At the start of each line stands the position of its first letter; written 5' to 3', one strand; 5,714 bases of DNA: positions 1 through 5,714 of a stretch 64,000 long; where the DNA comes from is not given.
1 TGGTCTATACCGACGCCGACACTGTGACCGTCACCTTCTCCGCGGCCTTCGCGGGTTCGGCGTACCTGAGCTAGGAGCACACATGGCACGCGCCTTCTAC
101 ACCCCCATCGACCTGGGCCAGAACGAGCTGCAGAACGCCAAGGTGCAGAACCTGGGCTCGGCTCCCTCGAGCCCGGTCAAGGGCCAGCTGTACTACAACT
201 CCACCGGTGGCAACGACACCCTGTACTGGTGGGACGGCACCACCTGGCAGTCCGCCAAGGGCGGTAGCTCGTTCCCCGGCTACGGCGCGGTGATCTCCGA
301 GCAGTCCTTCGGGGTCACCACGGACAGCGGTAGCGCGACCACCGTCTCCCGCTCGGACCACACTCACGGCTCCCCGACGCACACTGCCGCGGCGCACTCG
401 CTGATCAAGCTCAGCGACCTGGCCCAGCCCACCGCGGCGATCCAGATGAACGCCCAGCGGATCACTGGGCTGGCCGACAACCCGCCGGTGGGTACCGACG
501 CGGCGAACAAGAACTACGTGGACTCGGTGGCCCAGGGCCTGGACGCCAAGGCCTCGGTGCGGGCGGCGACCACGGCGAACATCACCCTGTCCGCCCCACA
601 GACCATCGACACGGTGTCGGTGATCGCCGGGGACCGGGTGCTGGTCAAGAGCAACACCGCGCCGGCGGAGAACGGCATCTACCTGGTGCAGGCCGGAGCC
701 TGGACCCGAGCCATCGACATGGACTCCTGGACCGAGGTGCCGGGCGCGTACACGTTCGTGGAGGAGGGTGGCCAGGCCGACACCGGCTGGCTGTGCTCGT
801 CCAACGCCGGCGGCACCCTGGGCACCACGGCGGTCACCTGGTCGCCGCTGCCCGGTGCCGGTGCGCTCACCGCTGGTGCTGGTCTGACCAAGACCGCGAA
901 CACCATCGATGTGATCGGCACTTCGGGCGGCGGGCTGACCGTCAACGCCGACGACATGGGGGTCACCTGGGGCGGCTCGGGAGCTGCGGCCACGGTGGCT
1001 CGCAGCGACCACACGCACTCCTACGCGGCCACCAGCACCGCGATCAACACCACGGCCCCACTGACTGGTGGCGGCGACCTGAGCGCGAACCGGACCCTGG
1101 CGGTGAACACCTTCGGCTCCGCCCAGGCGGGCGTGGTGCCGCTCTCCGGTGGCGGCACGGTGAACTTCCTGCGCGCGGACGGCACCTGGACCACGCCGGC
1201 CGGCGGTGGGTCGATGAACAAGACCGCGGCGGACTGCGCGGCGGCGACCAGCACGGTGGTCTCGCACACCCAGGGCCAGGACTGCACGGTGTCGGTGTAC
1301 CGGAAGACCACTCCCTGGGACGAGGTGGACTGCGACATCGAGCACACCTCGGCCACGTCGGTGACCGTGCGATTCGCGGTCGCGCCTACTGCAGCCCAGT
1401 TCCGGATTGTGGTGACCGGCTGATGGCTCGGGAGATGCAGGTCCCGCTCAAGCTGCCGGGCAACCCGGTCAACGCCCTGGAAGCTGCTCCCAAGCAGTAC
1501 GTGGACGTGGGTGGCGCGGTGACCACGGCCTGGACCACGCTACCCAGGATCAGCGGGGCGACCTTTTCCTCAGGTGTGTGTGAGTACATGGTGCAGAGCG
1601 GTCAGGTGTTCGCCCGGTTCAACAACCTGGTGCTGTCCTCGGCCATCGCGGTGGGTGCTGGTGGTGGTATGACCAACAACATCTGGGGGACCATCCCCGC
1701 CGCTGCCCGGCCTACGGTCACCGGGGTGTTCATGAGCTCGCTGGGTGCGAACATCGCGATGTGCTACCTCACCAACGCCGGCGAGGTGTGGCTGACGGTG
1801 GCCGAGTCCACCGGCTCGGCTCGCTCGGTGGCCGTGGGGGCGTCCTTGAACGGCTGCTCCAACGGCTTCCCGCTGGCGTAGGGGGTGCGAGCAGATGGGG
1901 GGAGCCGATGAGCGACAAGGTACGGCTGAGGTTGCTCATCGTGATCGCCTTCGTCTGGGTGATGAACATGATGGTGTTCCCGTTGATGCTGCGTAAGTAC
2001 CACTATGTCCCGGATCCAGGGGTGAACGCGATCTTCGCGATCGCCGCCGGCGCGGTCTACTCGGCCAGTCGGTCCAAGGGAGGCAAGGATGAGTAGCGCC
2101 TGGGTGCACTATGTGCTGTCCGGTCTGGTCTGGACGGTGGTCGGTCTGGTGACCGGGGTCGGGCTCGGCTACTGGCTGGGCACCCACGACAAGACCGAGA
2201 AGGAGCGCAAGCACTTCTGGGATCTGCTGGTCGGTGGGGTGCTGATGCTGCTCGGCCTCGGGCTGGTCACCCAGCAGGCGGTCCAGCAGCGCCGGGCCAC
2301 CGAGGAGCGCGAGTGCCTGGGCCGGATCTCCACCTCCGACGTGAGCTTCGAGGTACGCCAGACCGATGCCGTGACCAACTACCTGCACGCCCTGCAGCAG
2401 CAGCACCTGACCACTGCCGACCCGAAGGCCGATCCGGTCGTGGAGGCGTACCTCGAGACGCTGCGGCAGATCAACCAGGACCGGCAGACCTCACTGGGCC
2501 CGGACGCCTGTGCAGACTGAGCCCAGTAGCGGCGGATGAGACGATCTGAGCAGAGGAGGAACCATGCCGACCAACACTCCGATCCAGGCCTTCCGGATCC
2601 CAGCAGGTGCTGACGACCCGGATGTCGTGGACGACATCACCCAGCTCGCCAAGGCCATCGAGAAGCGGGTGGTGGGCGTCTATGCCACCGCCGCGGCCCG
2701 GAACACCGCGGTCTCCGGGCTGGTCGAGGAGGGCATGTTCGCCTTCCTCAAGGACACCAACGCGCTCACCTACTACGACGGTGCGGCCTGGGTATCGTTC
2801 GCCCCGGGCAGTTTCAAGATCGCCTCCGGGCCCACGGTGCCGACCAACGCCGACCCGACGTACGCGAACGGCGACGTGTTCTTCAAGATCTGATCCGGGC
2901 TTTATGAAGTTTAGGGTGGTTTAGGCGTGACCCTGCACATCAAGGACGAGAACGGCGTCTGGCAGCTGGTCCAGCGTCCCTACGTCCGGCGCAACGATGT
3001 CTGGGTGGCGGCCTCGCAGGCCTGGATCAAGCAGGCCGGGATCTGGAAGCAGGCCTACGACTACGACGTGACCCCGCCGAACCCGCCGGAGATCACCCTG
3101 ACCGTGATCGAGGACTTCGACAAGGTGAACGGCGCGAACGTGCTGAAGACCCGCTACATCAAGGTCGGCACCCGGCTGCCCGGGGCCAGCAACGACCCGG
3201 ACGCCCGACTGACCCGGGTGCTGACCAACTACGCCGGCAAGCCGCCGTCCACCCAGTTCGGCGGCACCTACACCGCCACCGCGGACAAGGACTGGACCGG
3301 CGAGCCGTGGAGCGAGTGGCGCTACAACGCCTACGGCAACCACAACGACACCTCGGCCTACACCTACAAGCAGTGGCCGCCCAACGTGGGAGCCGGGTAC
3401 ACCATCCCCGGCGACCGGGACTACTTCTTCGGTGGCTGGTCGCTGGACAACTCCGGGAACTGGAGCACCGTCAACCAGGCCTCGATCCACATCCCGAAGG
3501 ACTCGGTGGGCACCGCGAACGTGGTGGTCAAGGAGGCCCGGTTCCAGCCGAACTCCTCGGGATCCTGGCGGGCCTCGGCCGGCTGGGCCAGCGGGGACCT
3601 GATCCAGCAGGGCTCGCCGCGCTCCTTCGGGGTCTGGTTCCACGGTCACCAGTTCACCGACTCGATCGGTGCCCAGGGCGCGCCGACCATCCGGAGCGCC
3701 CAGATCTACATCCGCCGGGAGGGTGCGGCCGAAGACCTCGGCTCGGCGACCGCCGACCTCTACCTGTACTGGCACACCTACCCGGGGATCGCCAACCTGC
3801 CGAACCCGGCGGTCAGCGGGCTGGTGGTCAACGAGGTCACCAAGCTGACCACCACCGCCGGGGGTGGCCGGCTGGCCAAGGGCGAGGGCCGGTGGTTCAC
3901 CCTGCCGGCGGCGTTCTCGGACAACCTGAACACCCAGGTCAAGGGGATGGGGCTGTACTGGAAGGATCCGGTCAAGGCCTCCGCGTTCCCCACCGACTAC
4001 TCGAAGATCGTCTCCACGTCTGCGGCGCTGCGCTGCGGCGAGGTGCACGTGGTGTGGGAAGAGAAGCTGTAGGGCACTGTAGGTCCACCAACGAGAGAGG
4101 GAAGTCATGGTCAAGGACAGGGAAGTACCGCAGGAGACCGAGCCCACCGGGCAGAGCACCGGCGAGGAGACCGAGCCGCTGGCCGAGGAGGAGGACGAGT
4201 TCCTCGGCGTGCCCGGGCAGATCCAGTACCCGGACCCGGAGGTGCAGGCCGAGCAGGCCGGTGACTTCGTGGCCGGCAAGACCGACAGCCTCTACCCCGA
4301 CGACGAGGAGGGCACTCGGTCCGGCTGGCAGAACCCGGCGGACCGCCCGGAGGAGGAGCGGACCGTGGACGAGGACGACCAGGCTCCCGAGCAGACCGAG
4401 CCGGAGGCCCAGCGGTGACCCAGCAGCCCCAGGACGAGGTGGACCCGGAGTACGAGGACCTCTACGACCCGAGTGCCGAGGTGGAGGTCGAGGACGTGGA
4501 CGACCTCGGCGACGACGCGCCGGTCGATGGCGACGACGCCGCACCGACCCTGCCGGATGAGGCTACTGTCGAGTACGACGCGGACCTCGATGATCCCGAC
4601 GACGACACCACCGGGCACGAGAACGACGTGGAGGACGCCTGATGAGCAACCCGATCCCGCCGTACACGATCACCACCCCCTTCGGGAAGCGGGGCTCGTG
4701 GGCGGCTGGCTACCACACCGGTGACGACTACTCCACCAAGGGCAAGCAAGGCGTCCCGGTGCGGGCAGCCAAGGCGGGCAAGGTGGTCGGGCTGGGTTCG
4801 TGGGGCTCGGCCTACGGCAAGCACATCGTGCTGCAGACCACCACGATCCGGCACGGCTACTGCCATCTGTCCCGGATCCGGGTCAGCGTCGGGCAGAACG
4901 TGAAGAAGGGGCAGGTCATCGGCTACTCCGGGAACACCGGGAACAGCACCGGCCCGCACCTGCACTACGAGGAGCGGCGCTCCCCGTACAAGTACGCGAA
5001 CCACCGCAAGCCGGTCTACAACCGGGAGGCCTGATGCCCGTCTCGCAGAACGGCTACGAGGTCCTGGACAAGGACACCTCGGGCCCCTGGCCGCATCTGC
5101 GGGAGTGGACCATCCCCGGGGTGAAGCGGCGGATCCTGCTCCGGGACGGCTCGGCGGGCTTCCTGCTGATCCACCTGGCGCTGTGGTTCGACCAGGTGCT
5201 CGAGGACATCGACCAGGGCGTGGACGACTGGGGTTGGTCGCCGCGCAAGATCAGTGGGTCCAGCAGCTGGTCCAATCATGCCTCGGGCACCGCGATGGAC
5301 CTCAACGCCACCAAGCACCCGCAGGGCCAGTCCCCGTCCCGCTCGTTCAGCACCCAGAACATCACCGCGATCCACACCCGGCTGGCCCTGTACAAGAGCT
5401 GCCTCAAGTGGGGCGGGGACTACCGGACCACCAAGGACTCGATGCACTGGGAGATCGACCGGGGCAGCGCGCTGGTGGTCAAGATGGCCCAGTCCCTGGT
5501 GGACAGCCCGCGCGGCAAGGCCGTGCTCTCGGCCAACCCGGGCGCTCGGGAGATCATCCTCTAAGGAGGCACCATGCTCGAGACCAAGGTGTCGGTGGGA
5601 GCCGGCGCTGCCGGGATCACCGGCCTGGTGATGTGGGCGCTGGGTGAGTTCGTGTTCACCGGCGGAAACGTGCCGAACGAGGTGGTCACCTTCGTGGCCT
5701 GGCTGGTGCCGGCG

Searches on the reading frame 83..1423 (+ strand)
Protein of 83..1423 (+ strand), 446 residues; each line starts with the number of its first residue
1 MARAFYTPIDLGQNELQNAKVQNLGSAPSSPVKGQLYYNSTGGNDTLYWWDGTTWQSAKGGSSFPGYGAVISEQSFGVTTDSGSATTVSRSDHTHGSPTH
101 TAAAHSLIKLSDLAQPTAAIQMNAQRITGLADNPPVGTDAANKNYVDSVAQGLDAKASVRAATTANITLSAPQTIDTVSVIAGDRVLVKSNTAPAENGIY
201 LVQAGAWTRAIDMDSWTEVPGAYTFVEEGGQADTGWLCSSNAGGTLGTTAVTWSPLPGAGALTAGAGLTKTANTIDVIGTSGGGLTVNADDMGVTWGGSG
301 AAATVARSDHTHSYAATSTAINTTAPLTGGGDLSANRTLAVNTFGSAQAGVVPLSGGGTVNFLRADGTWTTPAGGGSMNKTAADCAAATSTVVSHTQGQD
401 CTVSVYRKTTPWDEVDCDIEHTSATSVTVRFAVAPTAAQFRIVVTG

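Call 20: search_protein_families(library=phrogs, proteins=[window:83-1423:+], max_evalue=0.001)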
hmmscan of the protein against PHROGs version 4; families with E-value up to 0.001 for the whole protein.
window:83-1423:+ (446 aa): 12 families
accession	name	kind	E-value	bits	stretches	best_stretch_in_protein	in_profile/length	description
phrog_2647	-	head and packaging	3.6e-48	165.4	2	2-303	3-266/336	head decoration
phrog_27782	-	unknown function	1.3e-43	150.6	1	121-283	131-291/644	-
phrog_30390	-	unknown function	2.8e-28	99.8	2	173-310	547-700/766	-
phrog_11518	-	tail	5e-26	92.2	1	141-349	147-332/812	tail fiber protein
phrog_24595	-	head and packaging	6.2e-22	79.4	1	120-263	30-155/325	virion structural protein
phrog_16867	-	unknown function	2.3e-20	73.7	1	153-266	72-187/631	-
phrog_38707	-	unknown function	9.1e-20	71.8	2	5-57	3-53/675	-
phrog_2824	-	head and packaging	3.3e-19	69.4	1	137-292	914-1074/1151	virion structural protein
phrog_8309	-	unknown function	3.8e-18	66.7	2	5-56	3-52/312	-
phrog_14570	-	unknown function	4.3e-18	66.3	1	143-254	152-270/540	-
phrog_17264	-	unknown function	5.6e-15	56.4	1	159-320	1-132/147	-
phrog_14824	-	unknown function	8.4e-07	28.5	1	148-219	11-86/719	-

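Call 21: search_protein_families(library=pfam, proteins=[window:83-1423:+], max_evalue=0.001)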
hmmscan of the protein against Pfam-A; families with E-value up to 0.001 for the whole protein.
window:83-1423:+ (446 aa): 0 families

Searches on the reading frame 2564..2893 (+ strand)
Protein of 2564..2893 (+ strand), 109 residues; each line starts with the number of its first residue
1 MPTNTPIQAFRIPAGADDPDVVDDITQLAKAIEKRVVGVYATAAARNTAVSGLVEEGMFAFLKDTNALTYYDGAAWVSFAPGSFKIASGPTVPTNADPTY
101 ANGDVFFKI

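Call 20: search_protein_families(library=phrogs, proteins=[window:2564-2893:+], max_evalue=0.001)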
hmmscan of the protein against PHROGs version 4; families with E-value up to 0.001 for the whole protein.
window:2564-2893:+ (109 aa): 1 family
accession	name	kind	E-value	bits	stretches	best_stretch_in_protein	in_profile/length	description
phrog_16452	-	unknown function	1.1e-09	39.1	1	8-85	9-84/202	-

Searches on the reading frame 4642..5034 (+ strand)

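Call 20: search_protein_families(library=phrogs, proteins=[window:4642-5034:+], max_evalue=0.001)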
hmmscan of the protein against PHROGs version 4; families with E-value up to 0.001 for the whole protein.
window:4642-5034:+ (130 aa): 27 families (the best 25 are shown)
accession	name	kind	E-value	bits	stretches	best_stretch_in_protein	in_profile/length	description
phrog_7767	-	other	1.8e-25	90.8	1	8-120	4-114/194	metallo-endopeptidase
phrog_10030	-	tail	6.3e-24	84.4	1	23-114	1912-2008/2105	tail length tape measure protein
phrog_16615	-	other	1.1e-18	68.4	1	24-113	418-506/529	peptidase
phrog_6700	-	lysis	3.5e-18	65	1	22-120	2623-2720/2898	endolysin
phrog_1067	-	head and packaging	2e-17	64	1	14-117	748-850/991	minor head protein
phrog_14988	-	other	2.3e-17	64.6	1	10-113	16-128/272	peptidase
phrog_3084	-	lysis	2.3e-17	64.2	1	8-125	10-131/468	endolysin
phrog_3578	-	lysis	1e-15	59.1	1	3-111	209-336/405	endolysin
phrog_880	-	lysis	3.8e-15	57.2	1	8-117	15-125/435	endolysin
phrog_28672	-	other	1.1e-14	54.9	1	10-112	276-374/397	metallo-endopeptidase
phrog_4070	-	tail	3.9e-14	52.8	1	20-121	620-718/989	tail length tape measure protein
phrog_8537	-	unknown function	5.1e-14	53.3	1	24-116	11-105/384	-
phrog_11037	-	unknown function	1.4e-12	48.5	1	9-114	175-286/365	-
phrog_167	-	tail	4.3e-12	45.6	1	20-113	1211-1291/1555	tail length tape measure protein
phrog_21656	-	other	5.9e-11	42.1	1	14-112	626-730/1022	peptidase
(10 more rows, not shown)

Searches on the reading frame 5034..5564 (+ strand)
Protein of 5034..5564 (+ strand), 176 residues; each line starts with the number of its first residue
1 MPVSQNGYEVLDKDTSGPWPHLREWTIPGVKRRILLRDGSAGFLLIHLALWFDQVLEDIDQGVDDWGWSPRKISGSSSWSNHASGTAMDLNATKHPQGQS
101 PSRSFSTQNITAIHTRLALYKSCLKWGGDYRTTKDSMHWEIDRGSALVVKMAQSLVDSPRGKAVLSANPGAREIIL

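Call 79: search_protein_families(library=phrogs, proteins=[window:5034-5564:+], max_evalue=0.00001)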
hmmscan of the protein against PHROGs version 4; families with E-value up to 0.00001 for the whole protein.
window:5034-5564:+ (176 aa): 3 families
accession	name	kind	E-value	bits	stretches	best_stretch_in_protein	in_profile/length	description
phrog_1512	-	lysis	4.9e-25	90.2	1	4-145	12-138/314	endolysin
phrog_26250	-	lysis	9e-13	49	1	28-142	23-134/530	endolysin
phrog_317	-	lysis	8.6e-11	42.6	1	24-140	16-134/492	endolysin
